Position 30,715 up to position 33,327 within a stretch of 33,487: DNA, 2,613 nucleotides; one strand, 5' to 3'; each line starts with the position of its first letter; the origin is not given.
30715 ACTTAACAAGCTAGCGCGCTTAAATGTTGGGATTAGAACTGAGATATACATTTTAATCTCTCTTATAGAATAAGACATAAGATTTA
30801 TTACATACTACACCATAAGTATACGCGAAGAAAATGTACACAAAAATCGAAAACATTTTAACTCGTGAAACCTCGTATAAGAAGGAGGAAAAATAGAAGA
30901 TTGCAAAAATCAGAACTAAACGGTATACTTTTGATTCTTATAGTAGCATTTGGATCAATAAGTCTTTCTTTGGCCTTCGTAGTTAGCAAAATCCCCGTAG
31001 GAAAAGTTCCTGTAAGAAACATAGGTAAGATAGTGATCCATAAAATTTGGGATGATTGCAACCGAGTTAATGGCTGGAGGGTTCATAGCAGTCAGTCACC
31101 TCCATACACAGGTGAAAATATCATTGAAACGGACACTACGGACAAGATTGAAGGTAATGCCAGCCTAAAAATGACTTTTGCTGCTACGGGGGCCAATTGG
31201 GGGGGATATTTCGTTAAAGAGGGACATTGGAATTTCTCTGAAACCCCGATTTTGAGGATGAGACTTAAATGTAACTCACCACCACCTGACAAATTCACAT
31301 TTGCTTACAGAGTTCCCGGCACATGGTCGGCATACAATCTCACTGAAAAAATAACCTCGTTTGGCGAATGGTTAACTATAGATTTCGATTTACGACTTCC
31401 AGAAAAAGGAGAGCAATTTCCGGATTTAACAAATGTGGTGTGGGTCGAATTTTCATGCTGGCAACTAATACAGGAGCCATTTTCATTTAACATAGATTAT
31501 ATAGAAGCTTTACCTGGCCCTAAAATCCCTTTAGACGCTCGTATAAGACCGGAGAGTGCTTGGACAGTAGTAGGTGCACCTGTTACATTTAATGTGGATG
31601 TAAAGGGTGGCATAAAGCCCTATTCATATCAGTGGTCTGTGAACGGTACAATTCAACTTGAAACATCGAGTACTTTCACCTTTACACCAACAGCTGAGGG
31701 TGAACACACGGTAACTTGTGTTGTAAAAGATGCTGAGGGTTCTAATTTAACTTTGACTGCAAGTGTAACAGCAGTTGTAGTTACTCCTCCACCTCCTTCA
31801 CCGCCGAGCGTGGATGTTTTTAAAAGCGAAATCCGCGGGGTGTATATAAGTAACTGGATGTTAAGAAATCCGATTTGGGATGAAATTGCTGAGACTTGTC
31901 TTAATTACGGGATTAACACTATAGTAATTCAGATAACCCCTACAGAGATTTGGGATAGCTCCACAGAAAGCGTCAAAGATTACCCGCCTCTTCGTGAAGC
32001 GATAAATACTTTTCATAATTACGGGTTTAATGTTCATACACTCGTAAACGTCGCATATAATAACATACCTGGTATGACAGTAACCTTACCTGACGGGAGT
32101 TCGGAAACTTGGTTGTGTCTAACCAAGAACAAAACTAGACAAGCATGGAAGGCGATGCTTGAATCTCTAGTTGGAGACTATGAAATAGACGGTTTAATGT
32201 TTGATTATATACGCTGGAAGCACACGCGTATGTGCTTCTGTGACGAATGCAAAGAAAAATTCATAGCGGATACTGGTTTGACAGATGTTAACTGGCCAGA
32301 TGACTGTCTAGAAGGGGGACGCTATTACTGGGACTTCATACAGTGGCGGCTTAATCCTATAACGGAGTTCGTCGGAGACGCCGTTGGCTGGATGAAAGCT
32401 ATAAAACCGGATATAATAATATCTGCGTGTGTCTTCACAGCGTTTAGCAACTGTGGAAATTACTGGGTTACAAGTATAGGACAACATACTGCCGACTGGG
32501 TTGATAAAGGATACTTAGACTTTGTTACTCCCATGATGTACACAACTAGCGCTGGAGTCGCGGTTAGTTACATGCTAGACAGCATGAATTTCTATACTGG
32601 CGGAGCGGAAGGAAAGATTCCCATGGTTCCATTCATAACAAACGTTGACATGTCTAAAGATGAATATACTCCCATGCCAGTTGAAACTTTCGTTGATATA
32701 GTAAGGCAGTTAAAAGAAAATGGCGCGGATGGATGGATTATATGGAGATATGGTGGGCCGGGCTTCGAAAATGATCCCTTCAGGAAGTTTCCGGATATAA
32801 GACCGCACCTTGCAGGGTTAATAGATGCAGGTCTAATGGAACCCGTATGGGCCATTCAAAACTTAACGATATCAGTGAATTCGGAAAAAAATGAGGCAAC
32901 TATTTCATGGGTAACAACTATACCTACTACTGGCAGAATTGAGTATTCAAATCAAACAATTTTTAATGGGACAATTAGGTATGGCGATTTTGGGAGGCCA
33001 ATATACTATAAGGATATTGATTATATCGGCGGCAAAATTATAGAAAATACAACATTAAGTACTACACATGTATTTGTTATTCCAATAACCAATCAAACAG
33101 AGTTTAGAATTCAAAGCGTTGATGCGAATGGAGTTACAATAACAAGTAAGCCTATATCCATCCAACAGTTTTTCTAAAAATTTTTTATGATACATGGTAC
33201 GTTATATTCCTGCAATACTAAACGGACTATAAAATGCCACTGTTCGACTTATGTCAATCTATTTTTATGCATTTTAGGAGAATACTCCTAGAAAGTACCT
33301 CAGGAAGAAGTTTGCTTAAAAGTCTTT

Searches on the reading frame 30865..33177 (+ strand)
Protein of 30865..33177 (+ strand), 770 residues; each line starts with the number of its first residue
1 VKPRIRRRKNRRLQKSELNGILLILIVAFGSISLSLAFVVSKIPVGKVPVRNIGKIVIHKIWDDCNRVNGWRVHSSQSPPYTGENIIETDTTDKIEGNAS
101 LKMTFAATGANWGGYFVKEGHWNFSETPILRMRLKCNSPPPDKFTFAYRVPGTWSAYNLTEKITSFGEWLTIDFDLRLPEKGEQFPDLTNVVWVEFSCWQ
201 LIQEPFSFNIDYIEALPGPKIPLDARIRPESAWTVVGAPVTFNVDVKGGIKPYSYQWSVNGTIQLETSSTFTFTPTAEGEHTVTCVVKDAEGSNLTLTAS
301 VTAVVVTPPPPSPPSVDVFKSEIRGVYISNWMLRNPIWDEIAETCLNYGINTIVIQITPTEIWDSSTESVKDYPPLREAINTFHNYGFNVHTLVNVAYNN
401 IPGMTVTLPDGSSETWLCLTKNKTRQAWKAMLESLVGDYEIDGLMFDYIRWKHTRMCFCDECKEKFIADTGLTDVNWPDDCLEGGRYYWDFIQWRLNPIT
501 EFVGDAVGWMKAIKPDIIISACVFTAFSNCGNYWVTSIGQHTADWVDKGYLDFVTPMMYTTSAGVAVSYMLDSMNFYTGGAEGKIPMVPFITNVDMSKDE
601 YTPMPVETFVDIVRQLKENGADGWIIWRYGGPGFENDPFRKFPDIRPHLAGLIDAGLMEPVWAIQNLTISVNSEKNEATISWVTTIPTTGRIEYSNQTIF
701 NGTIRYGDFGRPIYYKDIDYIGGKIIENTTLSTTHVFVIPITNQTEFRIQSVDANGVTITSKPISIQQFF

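Call 28: search_protein_families(library=pfam, proteins=[window:30865-33177:+], max_evalue=0.001)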
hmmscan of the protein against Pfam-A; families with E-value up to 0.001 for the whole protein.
window:30865-33177:+ (770 aa): 2 families
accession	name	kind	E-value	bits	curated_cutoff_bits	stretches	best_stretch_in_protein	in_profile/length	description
PF02638.21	GHL10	-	1e-09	38.4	27.9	1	419-565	133-267/311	Glycosyl hydrolase-like 10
PF00801.26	PKD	-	2e-07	31.3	23.5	1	228-295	5-73/80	PKD domain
